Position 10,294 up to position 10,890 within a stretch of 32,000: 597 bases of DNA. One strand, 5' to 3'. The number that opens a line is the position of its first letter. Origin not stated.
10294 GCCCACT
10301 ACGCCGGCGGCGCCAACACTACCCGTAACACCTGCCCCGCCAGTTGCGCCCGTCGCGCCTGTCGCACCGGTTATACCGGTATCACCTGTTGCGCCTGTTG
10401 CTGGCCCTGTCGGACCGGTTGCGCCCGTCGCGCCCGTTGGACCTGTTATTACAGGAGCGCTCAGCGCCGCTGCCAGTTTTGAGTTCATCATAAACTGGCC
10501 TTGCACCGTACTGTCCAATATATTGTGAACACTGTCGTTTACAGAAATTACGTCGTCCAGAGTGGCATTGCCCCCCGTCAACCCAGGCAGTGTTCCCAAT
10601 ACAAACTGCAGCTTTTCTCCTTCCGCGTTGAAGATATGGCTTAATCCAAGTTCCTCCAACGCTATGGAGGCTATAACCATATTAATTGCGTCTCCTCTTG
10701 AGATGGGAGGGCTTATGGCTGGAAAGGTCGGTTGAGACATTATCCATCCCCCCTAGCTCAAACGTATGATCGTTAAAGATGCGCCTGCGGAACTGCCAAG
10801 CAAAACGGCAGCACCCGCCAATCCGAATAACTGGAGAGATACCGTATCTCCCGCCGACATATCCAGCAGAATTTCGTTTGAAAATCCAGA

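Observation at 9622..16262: Four collagen-like paralogues sharing an unrecognised ~95-aa N-terminal module, with two GT2-TPR glycosyltransferases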

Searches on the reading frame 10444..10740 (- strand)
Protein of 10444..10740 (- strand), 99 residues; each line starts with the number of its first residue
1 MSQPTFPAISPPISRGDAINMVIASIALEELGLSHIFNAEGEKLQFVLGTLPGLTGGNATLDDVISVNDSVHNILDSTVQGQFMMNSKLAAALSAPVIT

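Call 8: search_solved_structures(query=A2, max_evalue=10, show_alignments=3)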
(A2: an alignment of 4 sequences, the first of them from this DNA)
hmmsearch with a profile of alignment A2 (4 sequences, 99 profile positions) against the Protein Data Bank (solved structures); distinct sequences matched with E-value up to 10: 3.
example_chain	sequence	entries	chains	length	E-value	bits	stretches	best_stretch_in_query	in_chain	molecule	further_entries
9ihh_A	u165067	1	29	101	2.1e-21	79.1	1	2-94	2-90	Ex vivo spore-silk A-ENA fibers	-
1wix_A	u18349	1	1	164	1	12.7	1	41-82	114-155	Hook homolog 1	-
8amz_N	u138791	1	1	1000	1.2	12.5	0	42-91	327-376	26S proteasome non-ATPase regulatory subunit 1 homolog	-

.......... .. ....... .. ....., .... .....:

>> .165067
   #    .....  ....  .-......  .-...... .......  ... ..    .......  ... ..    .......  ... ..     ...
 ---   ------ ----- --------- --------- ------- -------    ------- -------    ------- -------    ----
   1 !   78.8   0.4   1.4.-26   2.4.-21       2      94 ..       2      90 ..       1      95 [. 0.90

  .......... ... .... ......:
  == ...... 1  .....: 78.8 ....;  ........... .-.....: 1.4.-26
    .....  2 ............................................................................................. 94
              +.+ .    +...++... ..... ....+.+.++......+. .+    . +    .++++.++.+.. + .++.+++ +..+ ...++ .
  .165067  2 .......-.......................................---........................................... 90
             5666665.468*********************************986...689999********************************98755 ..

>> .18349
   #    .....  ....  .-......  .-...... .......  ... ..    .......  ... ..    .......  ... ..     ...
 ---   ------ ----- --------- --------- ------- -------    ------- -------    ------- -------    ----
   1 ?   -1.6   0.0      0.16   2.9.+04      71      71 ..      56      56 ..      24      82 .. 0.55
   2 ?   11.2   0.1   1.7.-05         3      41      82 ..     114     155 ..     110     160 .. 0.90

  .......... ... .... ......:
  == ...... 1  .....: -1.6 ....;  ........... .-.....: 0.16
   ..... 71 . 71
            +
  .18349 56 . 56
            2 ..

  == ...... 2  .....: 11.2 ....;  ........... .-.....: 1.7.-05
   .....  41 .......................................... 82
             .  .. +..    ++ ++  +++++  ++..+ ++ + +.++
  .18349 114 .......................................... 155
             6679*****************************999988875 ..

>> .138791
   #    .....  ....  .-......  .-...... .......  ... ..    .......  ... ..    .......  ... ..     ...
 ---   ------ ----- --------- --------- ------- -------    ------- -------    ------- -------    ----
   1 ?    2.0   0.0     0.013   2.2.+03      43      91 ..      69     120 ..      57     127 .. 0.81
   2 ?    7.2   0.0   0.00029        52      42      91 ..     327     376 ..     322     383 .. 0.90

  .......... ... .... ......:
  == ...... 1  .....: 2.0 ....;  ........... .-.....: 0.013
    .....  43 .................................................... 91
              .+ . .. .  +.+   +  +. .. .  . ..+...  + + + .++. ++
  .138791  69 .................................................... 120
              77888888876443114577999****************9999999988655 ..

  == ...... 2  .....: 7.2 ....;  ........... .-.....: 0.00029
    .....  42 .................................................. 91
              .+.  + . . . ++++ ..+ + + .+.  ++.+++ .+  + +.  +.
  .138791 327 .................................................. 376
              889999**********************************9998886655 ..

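Call 9: search_protein_families(library=pfam, alignment_id=A2, max_evalue=10)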
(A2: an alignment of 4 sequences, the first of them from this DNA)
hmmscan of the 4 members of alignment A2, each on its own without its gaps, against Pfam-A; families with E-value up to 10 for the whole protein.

A. member 1, seq(99 aa): 0 families

B. families by the number of members that match (of 4 scanned): 1 family
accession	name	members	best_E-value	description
PF12749.12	Metallothio_Euk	1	0.038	Eukaryotic metallothionein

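Call 22: find_homologous_proteins(query=A2, max_evalue=0.001)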
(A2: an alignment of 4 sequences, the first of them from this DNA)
Query A2 (4 sequences) (99 aa, profile of the alignment): 2794 proteins with E <= 0.001 among 3049 candidates; the best 120 are listed.
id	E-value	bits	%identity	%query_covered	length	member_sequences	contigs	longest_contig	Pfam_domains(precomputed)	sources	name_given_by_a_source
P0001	1.1e-46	175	61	96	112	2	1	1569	PF26595.1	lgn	-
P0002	1.4e-46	174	62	96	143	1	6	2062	PF26595.1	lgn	-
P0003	1.5e-46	174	58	96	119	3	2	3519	PF26595.1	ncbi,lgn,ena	-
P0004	4.6e-46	173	56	96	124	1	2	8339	PF26595.1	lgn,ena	-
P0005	8.0e-46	172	59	96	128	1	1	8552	PF26595.1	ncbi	-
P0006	1.0e-45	172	63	96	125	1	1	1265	PF26595.1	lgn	-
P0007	1.4e-45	171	60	96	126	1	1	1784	PF26595.1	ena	-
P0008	1.7e-45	171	62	99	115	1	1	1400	PF26595.1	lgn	-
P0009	3.7e-45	170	62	96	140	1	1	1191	PF26595.1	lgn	-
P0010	3.8e-45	170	63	96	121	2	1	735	PF26595.1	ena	-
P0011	9.0e-45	169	60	96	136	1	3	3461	PF26595.1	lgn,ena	-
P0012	1.1e-44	168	62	96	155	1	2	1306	PF01391.24,PF26595.1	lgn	-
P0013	1.4e-44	168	57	96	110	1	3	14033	PF26595.1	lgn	-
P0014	1.8e-43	164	59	96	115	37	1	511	PF26595.1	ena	-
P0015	3.0e-43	164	58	96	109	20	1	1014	PF26595.1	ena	-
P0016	4.4e-43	163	60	96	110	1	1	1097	PF26595.1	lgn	-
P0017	9.2e-43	162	57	96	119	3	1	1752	PF26595.1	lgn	-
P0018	1.2e-42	162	58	96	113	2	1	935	PF26595.1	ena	-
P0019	1.2e-42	162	57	96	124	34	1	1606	PF26595.1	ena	-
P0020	1.3e-42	162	58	96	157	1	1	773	PF26595.1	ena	-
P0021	1.5e-42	161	56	96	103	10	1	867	PF26595.1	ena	-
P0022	1.7e-42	161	61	96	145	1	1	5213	PF26595.1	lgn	-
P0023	1.9e-42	161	56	96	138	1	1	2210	PF26595.1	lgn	-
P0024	2.0e-42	161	56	96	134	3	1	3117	PF26595.1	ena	-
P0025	2.1e-42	161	56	96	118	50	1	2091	PF26595.1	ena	-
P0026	2.4e-42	161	56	96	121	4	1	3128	PF26595.1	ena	-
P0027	2.5e-42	161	61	96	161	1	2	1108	PF01391.24,PF26595.1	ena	-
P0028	2.6e-42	161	57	96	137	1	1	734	PF26595.1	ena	-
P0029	2.7e-42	161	57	96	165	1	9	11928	PF26595.1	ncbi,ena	-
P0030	3.0e-42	160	60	96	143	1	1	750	PF01391.24,PF26595.1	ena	-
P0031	3.2e-42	160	57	96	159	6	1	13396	PF26595.1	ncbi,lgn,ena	-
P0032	3.2e-42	160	56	96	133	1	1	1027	PF26595.1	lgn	-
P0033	4.3e-42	160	60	96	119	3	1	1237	PF26595.1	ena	-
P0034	4.5e-42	160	56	96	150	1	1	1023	PF26595.1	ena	-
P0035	5.4e-42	160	60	96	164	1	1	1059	PF01391.24,PF26595.1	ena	-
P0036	5.5e-42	160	56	96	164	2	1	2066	PF26595.1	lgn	-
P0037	5.8e-42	160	58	96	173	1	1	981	PF26595.1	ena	-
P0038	6.1e-42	159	56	95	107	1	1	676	PF26595.1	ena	-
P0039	9.9e-42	159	60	96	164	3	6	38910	PF01391.24,PF26595.1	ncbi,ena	-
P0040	1.1e-41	159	56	96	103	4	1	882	PF26595.1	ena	-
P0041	1.1e-41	159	60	96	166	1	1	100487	PF01391.24,PF26595.1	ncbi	ncbi:hypothetical protein AALC17_09030 [Oscillospiraceae bacterium 38-13]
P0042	1.4e-41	158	57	96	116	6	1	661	PF26595.1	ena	-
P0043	1.8e-41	158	56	96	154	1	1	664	PF26595.1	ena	-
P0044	1.8e-41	158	56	96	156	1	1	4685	PF26595.1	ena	-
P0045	2.1e-41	158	59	98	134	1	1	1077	PF26595.1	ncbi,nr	ncbi:MAG TPA: collagen-like protein, partial [Oscillospiraceae bacterium]|nr:collagen-like protein [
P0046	2.1e-41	158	56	96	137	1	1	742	PF26595.1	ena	-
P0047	2.5e-41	157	58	96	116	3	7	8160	PF26595.1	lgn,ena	-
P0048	2.6e-41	157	58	96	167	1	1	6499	PF26595.1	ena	-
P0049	2.7e-41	157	56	96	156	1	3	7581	PF26595.1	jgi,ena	jgi:hypothetical protein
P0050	2.7e-41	157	56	96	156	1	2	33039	PF26595.1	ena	-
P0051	2.7e-41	157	58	96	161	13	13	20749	PF01391.24,PF26595.1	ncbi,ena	-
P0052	2.9e-41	157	55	96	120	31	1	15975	PF26595.1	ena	-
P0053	2.9e-41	157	59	96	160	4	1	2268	PF01391.24,PF26595.1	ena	-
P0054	3.1e-41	157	58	96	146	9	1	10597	PF26595.1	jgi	jgi:hypothetical protein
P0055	3.9e-41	157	58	96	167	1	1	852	PF26595.1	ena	-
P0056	4.0e-41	157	58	96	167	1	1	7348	PF26595.1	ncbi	-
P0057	4.2e-41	157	55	96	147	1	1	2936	PF26595.1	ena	-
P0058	4.8e-41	157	55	96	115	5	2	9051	PF26595.1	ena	-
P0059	4.9e-41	157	57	96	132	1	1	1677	PF26595.1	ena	-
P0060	5.7e-41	156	57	94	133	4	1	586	PF26595.1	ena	-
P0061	6.2e-41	156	58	93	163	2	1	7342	PF26595.1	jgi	jgi:PPE-repeat protein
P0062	7.4e-41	156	56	96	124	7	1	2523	PF26595.1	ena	-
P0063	7.4e-41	156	57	96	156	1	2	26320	PF26595.1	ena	-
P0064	7.8e-41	156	57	96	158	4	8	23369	PF26595.1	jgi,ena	-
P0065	8.3e-41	156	57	96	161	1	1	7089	PF26595.1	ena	-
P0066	9.0e-41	156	65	99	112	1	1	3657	PF26595.1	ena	-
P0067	9.2e-41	156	56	96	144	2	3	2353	PF26595.1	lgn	-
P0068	9.7e-41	156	56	96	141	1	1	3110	PF26595.1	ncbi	-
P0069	1.0e-40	156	56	96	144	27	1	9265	PF26595.1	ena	-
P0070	1.1e-40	155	56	96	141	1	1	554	PF26595.1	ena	-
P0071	1.8e-40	155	57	94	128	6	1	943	PF26595.1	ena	-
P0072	1.8e-40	155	72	97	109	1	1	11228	PF26595.1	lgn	-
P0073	1.9e-40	155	57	92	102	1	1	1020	PF26595.1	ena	-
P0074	2.1e-40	154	56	96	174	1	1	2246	PF26595.1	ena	-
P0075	2.1e-40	154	59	96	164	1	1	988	PF01391.24,PF26595.1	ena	-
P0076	2.2e-40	154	59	96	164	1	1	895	PF01391.24,PF26595.1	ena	-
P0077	2.3e-40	154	57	96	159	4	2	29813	PF26595.1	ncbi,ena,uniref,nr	ncbi:hypothetical protein [uncultured Oscillibacter sp.]|uniref:hypothetical protein n=1 Tax=uncultu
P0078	2.7e-40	154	61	98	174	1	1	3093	PF01391.24,PF26595.1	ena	-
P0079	3.1e-40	154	56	96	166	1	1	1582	PF01391.24,PF26595.1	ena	-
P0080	3.4e-40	154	57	94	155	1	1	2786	PF26595.1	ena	-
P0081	3.7e-40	154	56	96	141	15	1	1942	PF26595.1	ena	-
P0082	4.2e-40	154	57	94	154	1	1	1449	PF26595.1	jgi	-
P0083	4.3e-40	153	58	96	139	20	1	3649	PF26595.1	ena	-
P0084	5.2e-40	153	59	99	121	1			PF26595.1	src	-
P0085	6.0e-40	153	58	96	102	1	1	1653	PF26595.1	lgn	-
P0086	6.6e-40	153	58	90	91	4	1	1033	PF26595.1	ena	-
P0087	7.7e-40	153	59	96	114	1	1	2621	PF26595.1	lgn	-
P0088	8.3e-40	153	56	96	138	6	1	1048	PF26595.1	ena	-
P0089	9.5e-40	152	55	96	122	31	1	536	PF26595.1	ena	-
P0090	9.9e-40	152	57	96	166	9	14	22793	PF01391.24,PF26595.1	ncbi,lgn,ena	-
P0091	1.2e-39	152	57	93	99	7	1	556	PF26595.1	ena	-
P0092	1.2e-39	152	55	96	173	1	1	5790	PF26595.1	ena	-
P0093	1.3e-39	152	57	93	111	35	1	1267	PF26595.1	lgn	-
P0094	1.4e-39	152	55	96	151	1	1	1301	PF26595.1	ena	-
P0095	1.5e-39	152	57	96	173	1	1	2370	PF26595.1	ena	-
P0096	1.6e-39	152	57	96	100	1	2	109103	PF26595.1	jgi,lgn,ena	-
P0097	1.7e-39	152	69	84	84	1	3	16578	PF26595.1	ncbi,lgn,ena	-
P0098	1.9e-39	151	55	96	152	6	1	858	PF01391.24,PF26595.1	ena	-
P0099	1.9e-39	151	57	98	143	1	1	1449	PF26595.1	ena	-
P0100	2.2e-39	151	59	96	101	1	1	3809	PF26595.1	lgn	-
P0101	2.3e-39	151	57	91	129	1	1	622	PF26595.1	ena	-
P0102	2.3e-39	151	55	96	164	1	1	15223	PF26595.1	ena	-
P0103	2.5e-39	151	71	99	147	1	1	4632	PF26595.1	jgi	jgi:hypothetical protein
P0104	2.8e-39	151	55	96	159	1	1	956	PF26595.1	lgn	-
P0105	4.2e-39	150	55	96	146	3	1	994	PF26595.1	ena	-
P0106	4.9e-39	150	61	96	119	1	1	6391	PF26595.1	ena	-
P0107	5.6e-39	150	59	96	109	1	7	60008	PF26595.1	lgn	-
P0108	5.9e-39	150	53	96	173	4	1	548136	PF01391.24,PF26595.1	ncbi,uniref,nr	ncbi:collagen-like protein [Clostridium minihomine]|uniref:collagen-like protein n=1 Tax=Clostridium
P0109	6.4e-39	150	55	99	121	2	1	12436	PF26595.1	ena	-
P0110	9.2e-39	149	55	96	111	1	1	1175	PF26595.1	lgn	-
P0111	1.3e-38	149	56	96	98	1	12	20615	PF26595.1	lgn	-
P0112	2.2e-38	148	54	96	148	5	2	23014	PF26595.1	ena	-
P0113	2.5e-38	148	58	96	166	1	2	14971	PF26595.1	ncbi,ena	-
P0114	2.5e-38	148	66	98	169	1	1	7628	PF01391.24,PF26595.1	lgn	-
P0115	3.2e-38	148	63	98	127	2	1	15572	PF26595.1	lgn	-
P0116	3.3e-38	147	58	96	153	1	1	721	PF01391.24,PF26595.1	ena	-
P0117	4.5e-38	147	54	96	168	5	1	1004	PF26595.1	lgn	-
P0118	5.5e-38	147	55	96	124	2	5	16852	PF26595.1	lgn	-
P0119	5.7e-38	147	54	99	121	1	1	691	PF26595.1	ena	-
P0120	6.6e-38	146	55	96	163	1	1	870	PF26595.1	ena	-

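Call 26: find_related_loci(query=A2, collection=genome_contigs, flank=10000)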
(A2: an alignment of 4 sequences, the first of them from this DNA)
Query A2 (99 aa) in genome_contigs; peptide patterns used: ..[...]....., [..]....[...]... (x = any residue, [..] = any of these).
600 stretches matched a pattern (row limit reached: there are more); 580 encode a relative of the query (tblastn E <= 1e-3); the best 80 are kept; 78 distinct loci.
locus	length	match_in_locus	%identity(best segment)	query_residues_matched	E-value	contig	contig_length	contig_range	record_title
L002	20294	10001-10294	73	1-98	8e-47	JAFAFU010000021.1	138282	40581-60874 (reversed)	MAG: Bacillota bacterium isolate OH_SBlB_19 k127_357211, whole genome shotgun sequence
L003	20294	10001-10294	71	1-98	1e-44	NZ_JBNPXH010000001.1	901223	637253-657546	Anaerotaenia torta strain DSM 100431 Ga0415261_01, whole genome shotgun sequence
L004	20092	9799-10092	66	1-98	8e-43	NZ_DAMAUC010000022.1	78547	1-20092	MAG: Anaerocolumna sp. isolate CTOTU48493 NODE_89_length_78547_cov_5.604775, whole genome shotgun sequence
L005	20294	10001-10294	63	1-98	3e-40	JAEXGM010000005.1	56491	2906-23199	MAG: Bacillota bacterium isolate OH_HBB_66 k127_1133987, whole genome shotgun sequence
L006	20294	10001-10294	63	1-98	4e-40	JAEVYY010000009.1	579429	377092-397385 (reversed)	MAG: Bacillota bacterium isolate OH_PBB_150 k127_1530514, whole genome shotgun sequence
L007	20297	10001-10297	68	1-97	5e-40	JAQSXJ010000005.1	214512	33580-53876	MAG: Anaerocolumna sp. isolate L_E1_T20_A_bin.141 scaffold_622, whole genome shotgun sequence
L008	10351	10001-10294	65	1-98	5e-40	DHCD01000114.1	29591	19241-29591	MAG TPA_asm: Syntrophomonas sp. UBA4911 UBA4911_contig_3639, whole genome shotgun sequence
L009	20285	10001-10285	65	1-95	1e-39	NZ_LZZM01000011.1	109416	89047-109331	Clostridium puniceum strain DSM 2619 CLPUN_contig000011, whole genome shotgun sequence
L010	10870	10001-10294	65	1-98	5e-39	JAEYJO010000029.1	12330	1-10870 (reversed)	MAG: Bacillota bacterium isolate OH_HFB_401 k127_1906595, whole genome shotgun sequence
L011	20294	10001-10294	65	1-98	7e-39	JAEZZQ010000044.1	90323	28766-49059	MAG: Bacillota bacterium isolate OH_PFB_55 k127_893992, whole genome shotgun sequence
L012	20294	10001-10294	60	1-98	6e-38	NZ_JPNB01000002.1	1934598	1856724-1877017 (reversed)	Kineothrix alysoides strain KNHs209 CC90DRAFT_scf7180000000013_quiver.2_C, whole genome shotgun sequence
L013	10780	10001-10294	61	1-98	3e-38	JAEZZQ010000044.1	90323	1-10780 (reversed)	MAG: Bacillota bacterium isolate OH_PFB_55 k127_893992, whole genome shotgun sequence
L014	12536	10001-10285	69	1-95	4e-38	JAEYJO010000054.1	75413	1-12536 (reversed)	MAG: Bacillota bacterium isolate OH_HFB_401 k127_2185603, whole genome shotgun sequence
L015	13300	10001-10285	63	1-95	1e-37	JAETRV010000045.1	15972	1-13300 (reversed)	MAG: Anaerotruncus sp. isolate S30_Bin7 scaffold_2928, whole genome shotgun sequence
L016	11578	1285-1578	60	1-98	4e-37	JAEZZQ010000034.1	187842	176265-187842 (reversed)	MAG: Bacillota bacterium isolate OH_PFB_55 k127_921321, whole genome shotgun sequence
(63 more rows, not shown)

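Call 58: find_encoding_contigs(protein=P0096, flank=10000, max_places=2)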
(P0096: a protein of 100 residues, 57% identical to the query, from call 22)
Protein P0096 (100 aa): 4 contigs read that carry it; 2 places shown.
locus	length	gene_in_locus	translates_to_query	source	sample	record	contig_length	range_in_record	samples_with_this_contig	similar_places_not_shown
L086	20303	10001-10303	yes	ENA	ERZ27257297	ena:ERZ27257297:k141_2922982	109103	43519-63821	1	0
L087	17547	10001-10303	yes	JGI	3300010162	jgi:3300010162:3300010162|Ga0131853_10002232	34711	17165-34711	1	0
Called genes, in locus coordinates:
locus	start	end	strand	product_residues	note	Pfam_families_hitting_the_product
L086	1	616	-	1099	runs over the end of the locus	PF22359:Big-like (faint), PF01476:LysM, PF02368:Big_2, PF26918:Ig_Eae (weak), PF02368:Big_2, PF26918:Ig_Eae, PF02368:Big_2, PF01551:Peptidase_M23, +5 more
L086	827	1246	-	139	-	PF02452:PemK_toxin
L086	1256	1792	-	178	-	PF04014:MazE_antitoxin, PF13185:GAF_2 (weak), PF15714:SpoVT_C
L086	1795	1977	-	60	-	PF09388:SpoOE-like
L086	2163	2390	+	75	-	PF12844:HTH_19, PF13560:HTH_31 (weak), PF01381:HTH_3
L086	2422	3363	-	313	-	PF13424:TPR_12 (faint), PF17874:TPR_MalT (weak)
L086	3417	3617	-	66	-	-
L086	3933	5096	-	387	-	-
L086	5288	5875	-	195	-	PF12844:HTH_19 (faint), PF13560:HTH_31 (faint), PF01381:HTH_3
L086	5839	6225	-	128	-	PF04542:Sigma70_r2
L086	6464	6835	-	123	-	PF03793:PASTA (weak)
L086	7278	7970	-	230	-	PF01048:PNP_UDP_1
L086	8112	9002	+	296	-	PF04055:Radical_SAM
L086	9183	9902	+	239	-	PF26595:A_ENA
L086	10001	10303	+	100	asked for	PF26595:A_ENA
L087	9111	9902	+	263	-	PF26595:A_ENA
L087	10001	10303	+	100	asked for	PF26595:A_ENA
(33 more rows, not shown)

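Call 59: find_encoding_contigs(protein=P0111, flank=10000, max_places=2)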
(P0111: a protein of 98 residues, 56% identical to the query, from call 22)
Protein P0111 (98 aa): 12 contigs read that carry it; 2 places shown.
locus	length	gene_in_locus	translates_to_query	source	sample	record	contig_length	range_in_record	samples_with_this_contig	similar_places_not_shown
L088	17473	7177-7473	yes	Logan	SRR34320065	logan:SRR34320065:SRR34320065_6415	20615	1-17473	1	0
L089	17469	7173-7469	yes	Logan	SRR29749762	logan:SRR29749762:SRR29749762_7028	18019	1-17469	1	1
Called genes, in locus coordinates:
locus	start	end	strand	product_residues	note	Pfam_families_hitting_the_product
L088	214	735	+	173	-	PF01257:2Fe-2S_thioredx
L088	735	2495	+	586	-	PF01512:Complex1_51K, PF12837:Fer4_6 (faint), PF10589:NADH_4Fe-4S, PF00037:Fer4 (weak), PF13237:Fer4_10, PF14697:Fer4_21, PF12838:Fer4_7 (weak), PF13187:Fer4_9 (weak)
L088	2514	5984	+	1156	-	PF00111:Fer2, PF13510:Fer2_4, PF14691:Fer4_20, PF07992:Pyr_redox_2, PF13450:NAD_binding_8, PF13738:Pyr_redox_3 (weak), PF12838:Fer4_7, PF22117:Fer4_Nqo3, +5 more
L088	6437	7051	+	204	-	PF05175:MTS, PF10294:Methyltransf_16 (weak), PF05971:Methyltransf_10 (weak), PF06325:PrmA, PF13847:Methyltransf_31, PF13649:Methyltransf_25 (weak)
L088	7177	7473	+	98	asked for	PF26595:A_ENA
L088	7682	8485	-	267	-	PF03631:Virul_fac_BrkB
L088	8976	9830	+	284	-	PF02737:3HCDH_N, PF00725:3HCDH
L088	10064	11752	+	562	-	PF00749:tRNA-synt_1c, PF03950:tRNA-synt_1c_C, PF20974:tRNA-synt_1c_C2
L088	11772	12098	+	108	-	-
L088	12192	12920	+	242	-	PF13679:Methyltransf_32, PF05206:TRM13 (faint), PF13847:Methyltransf_31, PF13649:Methyltransf_25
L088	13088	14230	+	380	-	PF22020:RlmL_1st, PF02926:THUMP, PF01170:UPF0020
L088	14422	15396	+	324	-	PF10298:WhiA_N, PF14527:LAGLIDADG_WhiA, PF02650:HTH_WhiA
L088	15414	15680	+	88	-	PF00381:PTS-HPr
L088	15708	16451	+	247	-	PF13145:Rotamase_2, PF00639:Rotamase, PF13616:Rotamase_3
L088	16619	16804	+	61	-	PF00269:SASP (weak)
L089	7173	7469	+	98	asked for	PF26595:A_ENA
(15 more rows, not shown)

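Call 60: find_encoding_contigs(protein=P0107, flank=10000, max_places=2)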
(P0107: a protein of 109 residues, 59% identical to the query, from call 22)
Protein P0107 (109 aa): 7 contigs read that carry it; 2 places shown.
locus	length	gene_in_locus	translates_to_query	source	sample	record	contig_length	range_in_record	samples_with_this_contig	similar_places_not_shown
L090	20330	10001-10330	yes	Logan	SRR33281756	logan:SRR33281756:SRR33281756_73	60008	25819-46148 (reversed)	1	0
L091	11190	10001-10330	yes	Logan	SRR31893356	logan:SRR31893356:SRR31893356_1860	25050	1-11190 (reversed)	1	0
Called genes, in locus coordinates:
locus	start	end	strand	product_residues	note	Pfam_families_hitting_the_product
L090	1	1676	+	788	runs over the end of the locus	PF01588:tRNA_bind, PF03483:B3_4, PF03484:B5, PF17759:tRNA_synthFbeta, PF03147:FDX-ACB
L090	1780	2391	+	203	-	PF05164:ZapA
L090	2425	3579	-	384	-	PF00202:Aminotran_3, PF00155:Aminotran_1_2 (weak), PF00266:Aminotran_5 (weak)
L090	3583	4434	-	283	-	PF00696:AA_kinase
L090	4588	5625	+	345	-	PF01118:Semialdhyde_dh, PF22698:Semialdhyde_dhC_1, PF02774:Semialdhyde_dhC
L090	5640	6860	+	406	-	PF01960:ArgJ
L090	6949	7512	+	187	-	-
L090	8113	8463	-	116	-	PF00903:Glyoxalase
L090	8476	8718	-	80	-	PF12674:Zn_ribbon_2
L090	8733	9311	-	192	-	PF00440:TetR_N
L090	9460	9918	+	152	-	PF06445:GyrI-like, PF14526:Cass2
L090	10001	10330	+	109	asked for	PF26595:A_ENA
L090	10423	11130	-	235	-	PF00756:Esterase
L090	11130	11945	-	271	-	PF12833:HTH_18, PF00165:HTH_AraC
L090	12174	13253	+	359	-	PF01032:FecCD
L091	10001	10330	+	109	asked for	PF26595:A_ENA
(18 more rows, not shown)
